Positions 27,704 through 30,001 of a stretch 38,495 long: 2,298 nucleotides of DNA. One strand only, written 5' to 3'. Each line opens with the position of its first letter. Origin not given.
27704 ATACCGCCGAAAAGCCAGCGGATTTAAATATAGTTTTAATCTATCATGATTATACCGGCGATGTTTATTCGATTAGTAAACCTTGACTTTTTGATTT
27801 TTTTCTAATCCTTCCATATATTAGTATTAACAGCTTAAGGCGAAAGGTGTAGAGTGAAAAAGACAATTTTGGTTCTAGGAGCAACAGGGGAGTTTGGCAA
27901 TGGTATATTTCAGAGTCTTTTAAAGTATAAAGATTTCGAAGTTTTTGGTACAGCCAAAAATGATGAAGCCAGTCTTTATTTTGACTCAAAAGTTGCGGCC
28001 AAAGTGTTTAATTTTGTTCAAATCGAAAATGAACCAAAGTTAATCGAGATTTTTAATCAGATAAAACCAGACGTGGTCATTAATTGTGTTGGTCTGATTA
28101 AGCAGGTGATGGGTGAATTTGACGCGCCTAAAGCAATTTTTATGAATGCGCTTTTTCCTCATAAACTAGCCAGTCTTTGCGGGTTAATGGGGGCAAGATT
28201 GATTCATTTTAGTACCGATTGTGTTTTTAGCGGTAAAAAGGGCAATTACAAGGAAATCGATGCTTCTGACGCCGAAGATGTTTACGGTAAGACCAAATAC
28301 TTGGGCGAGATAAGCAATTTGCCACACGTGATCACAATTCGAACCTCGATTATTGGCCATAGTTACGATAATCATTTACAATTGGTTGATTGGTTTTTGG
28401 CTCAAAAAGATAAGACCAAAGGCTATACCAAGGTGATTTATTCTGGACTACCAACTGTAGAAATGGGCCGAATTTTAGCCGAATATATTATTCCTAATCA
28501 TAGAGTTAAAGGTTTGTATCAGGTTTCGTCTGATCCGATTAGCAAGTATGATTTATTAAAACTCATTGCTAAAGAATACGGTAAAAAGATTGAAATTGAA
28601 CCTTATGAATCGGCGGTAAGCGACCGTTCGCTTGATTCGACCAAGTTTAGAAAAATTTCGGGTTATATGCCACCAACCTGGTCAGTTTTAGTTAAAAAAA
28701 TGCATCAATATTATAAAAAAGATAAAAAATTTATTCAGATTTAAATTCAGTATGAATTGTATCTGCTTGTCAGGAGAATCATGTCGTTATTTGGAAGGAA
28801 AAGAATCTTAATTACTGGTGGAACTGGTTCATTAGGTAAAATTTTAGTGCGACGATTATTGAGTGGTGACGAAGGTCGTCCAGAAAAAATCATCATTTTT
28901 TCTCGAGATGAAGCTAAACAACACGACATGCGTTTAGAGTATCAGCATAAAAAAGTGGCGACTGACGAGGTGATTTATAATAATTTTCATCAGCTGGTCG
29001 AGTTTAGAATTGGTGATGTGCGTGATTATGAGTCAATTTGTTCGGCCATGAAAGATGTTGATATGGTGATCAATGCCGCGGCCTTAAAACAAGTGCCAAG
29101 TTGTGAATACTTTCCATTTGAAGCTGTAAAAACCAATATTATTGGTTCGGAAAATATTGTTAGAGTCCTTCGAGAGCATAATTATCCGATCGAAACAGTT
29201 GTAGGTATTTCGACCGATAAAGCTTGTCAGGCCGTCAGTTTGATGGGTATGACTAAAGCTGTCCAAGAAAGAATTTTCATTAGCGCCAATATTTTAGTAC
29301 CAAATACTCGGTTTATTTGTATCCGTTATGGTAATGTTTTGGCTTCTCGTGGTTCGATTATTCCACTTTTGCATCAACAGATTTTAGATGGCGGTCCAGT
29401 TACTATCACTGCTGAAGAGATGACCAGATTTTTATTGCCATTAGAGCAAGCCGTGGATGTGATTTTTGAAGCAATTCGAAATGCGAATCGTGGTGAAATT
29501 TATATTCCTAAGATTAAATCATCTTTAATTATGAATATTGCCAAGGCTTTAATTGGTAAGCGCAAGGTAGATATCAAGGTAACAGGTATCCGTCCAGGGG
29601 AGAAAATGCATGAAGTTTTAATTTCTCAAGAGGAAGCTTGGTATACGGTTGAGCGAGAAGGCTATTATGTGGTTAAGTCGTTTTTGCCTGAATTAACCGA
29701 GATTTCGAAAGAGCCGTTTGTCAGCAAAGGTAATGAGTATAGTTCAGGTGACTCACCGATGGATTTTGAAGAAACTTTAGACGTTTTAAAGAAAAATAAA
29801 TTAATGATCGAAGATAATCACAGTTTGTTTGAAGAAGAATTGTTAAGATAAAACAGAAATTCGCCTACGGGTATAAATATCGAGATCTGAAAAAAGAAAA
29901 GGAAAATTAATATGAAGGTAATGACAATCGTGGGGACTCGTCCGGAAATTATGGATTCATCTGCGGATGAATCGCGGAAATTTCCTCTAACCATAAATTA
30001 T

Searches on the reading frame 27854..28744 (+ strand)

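Call 5: search_protein_families(library=ncbifam, proteins=[window:27854-28744:+])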
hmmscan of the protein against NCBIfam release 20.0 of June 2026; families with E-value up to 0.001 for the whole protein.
window:27854-28744:+ (296 aa): 2 families
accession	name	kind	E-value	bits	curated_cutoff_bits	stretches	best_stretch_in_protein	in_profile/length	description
TIGR01214.1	rmlD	equivalog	6.7e-26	91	224.05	1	4-246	1-230/285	dTDP-4-dehydrorhamnose reductase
NF007440.0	PRK09987.1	equivalog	2.3e-12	46.8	308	1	60-168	43-155/299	dTDP-4-dehydrorhamnose reductase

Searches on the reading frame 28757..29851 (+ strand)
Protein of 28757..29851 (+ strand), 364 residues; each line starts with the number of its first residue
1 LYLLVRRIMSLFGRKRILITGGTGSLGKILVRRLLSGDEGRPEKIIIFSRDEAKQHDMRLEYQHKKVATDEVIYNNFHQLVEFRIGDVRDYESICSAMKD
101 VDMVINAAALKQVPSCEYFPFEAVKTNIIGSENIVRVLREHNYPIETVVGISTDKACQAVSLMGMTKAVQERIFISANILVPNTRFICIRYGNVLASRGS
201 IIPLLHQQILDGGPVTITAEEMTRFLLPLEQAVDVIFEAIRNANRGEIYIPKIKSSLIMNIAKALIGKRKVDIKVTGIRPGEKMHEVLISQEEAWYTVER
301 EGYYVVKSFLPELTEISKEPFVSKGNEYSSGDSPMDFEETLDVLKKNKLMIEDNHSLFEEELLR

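Call 5: search_protein_families(library=ncbifam, proteins=[window:28757-29851:+])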
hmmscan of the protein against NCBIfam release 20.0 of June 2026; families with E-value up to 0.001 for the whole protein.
window:28757-29851:+ (364 aa): 15 families
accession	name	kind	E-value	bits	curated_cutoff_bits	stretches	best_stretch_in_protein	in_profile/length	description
TIGR03589.1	PseB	equivalog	6.7e-90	301.3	407.75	1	12-327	2-305/324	UDP-N-acetylglucosamine 4,6-dehydratase (inverting)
TIGR04130.1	FnlA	equivalog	6.3e-73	245.6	730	1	12-327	2-300/337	UDP-N-acetylglucosamine 4,6-dehydratase/5-epimerase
TIGR04180.1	EDH_00030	hypoth_equivalog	2.2e-10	40.1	475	1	73-155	43-123/297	NAD-dependent 4,6-dehydratase LegB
TIGR01181.1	dTDP_gluc_dehyt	equivalog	2.4e-09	36.7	365.1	1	16-157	1-129/321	dTDP-glucose 4,6-dehydratase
TIGR01214.1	rmlD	equivalog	2.5e-07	30.1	224.05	1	16-154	1-101/285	dTDP-4-dehydrorhamnose reductase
TIGR02622.1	CDP_4_6_dhtase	equivalog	5e-07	29.2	278.45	1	12-158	2-134/352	CDP-glucose 4,6-dehydratase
TIGR01179.1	galE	equivalog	3.9e-06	25.9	262.3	1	16-195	1-177/332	UDP-glucose 4-epimerase GalE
NF042423.1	oxyalk_red_Shew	equivalog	1.4e-05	24.4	580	0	74-154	43-119/331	2-alkyl-3-oxoalkanoate reductase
NF042422.1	oxyalk_red_OleD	equivalog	2.3e-05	23.9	580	0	81-153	43-110/329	2-alkyl-3-oxoalkanoate reductase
NF011728.1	PRK15181.1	equivalog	3.8e-05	22.9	760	1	12-141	13-131/348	Vi polysaccharide biosynthesis UDP-N-acetylglucosaminuronic acid C-4 epimerase TviC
NF050030.1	thlkprotThyD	equivalog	5.7e-05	22.4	400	0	16-67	2-49/305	thylakoid membrane protein ThyD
TIGR03466.1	HpnA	hypoth_equivalog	7.6e-05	21.7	367.65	0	16-153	2-113/327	hopanoid-associated sugar epimerase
NF052578.1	StrlDmthSdmBMthl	equivalog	8.8e-05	22.4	600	0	17-142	3-104/328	sterol demethylase protein SdmB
NF041293.1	G6PDh_Azf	equivalog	0.00051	19.5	400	1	34-157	6-119/252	NAD-dependent glucose-6-phosphate dehydrogenase Azf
TIGR01777.1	yfcH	hypoth_equivalog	0.00069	19.3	207.35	0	17-66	1-47/292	TIGR01777 family oxidoreductase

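Call 8: find_homologous_proteins(query=window:28781-29851:+)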
Query window:28781-29851:+ (356 aa): 8000 proteins with E <= 0.001 among 8000 candidates; the best 120 are listed.
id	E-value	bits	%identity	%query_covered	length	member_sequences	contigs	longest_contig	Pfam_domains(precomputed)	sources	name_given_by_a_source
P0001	6.0e-231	783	100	100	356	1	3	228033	PF04321.24,PF16363.12,PF02719.22,PF01073.26,PF07993.19,PF01370.28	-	-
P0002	3.4e-206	702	88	100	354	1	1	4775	PF04321.24,PF16363.12,PF02719.22,PF01073.26,PF07993.19,PF01370.28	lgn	-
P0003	5.0e-200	682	88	100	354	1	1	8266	PF04321.24,PF16363.12,PF02719.22,PF01073.26,PF07993.19,PF01370.28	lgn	-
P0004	2.1e-177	607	77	100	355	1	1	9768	PF04321.24,PF16363.12,PF02719.22,PF01073.26,PF07993.19,PF01370.28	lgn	-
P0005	3.8e-166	570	71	100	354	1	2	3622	PF04321.24,PF16363.12,PF02719.22,PF01073.26,PF07993.19,PF01370.28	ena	-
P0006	6.9e-166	569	73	96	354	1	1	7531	PF04321.24,PF16363.12,PF02719.22,PF01073.26,PF07993.19,PF01370.28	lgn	-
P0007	1.2e-163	562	69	100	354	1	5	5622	PF04321.24,PF16363.12,PF02719.22,PF01073.26,PF07993.19,PF01370.28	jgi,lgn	-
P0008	2.0e-163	561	71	100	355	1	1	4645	PF04321.24,PF16363.12,PF02719.22,PF01073.26,PF07993.19,PF01370.28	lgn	-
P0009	3.6e-163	560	71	100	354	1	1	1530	PF04321.24,PF16363.12,PF02719.22,PF01073.26,PF07993.19,PF01370.28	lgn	-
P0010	7.3e-163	559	69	100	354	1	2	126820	PF04321.24,PF16363.12,PF02719.22,PF01073.26,PF07993.19,PF01370.28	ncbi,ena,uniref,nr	ncbi:MAG: NAD dependent epimerase/dehydratase family protein [Berkelbacteria bacterium GW2011_GWA1_3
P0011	9.5e-163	559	70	100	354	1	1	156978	PF04321.24,PF16363.12,PF02719.22,PF01073.26,PF07993.19,PF01370.28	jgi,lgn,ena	-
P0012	1.3e-160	552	69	100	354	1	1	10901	PF04321.24,PF16363.12,PF02719.22,PF01073.26,PF07993.19,PF01370.28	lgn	-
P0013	1.3e-158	545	69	100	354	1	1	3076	PF04321.24,PF16363.12,PF02719.22,PF01073.26,PF07993.19,PF01370.28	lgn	-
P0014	2.1e-158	545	68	100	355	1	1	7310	PF04321.24,PF16363.12,PF02719.22,PF01073.26,PF07993.19,PF01370.28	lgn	-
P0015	1.1e-157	542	68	100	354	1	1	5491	PF04321.24,PF16363.12,PF02719.22,PF01073.26,PF07993.19,PF01370.28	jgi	jgi:UDP-glucose 4-epimerase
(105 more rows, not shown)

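Call 11: find_encoding_contigs(protein=P0002, flank=5000, max_places=4)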
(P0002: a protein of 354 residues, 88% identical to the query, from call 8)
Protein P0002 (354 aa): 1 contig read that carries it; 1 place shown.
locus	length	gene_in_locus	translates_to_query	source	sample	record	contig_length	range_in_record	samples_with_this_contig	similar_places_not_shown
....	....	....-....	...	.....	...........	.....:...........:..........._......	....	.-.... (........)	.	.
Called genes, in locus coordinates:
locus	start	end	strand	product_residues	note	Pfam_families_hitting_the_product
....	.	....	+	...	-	?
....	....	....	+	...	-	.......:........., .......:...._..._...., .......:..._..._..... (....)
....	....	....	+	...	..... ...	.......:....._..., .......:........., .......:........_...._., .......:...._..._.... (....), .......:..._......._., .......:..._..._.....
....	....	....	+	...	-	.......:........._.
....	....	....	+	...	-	?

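Call 12: find_encoding_contigs(protein=P0003, flank=5000, max_places=4)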
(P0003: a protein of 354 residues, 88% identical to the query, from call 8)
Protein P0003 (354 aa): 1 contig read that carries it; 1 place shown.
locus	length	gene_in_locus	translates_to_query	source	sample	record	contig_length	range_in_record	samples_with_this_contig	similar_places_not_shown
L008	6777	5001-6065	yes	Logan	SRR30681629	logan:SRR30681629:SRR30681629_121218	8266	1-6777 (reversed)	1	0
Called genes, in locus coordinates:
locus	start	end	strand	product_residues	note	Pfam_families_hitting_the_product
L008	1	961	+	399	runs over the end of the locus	PF13477:Glyco_trans_4_2 (faint), PF13439:Glyco_transf_4 (weak), PF00534:Glycos_transf_1, PF13692:Glyco_trans_1_4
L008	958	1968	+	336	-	PF13578:Methyltransf_24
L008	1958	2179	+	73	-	-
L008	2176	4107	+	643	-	-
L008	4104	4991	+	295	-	PF01370:Epimerase, PF04321:RmlD_sub_bind, PF16363:GDP_Man_Dehyd (weak)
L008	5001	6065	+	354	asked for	PF01073:3Beta_HSD, PF01370:Epimerase, PF02719:Polysacc_synt_2, PF04321:RmlD_sub_bind (weak), PF07993:NAD_binding_4, PF16363:GDP_Man_Dehyd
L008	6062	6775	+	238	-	?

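Call 13: find_encoding_contigs(protein=P0004, flank=5000, max_places=4)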
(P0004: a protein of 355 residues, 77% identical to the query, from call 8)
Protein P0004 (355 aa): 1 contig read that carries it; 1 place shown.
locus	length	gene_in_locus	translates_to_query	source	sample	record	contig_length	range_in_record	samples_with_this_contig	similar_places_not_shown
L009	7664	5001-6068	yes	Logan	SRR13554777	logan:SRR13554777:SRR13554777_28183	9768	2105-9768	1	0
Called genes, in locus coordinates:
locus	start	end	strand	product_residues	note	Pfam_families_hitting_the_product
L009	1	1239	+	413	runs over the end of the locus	PF00005:ABC_tran, PF13304:AAA_21 (faint)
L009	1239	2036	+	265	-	PF13489:Methyltransf_23, PF08241:Methyltransf_11, PF08242:Methyltransf_12, PF13649:Methyltransf_25, PF13847:Methyltransf_31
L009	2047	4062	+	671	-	PF13477:Glyco_trans_4_2, PF00534:Glycos_transf_1 (weak)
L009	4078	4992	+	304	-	PF01370:Epimerase, PF04321:RmlD_sub_bind, PF16363:GDP_Man_Dehyd (weak)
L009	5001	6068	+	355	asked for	PF01073:3Beta_HSD (weak), PF01370:Epimerase, PF02719:Polysacc_synt_2, PF04321:RmlD_sub_bind (faint), PF07993:NAD_binding_4, PF16363:GDP_Man_Dehyd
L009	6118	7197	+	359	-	PF02350:Epimerase_2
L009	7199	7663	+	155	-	?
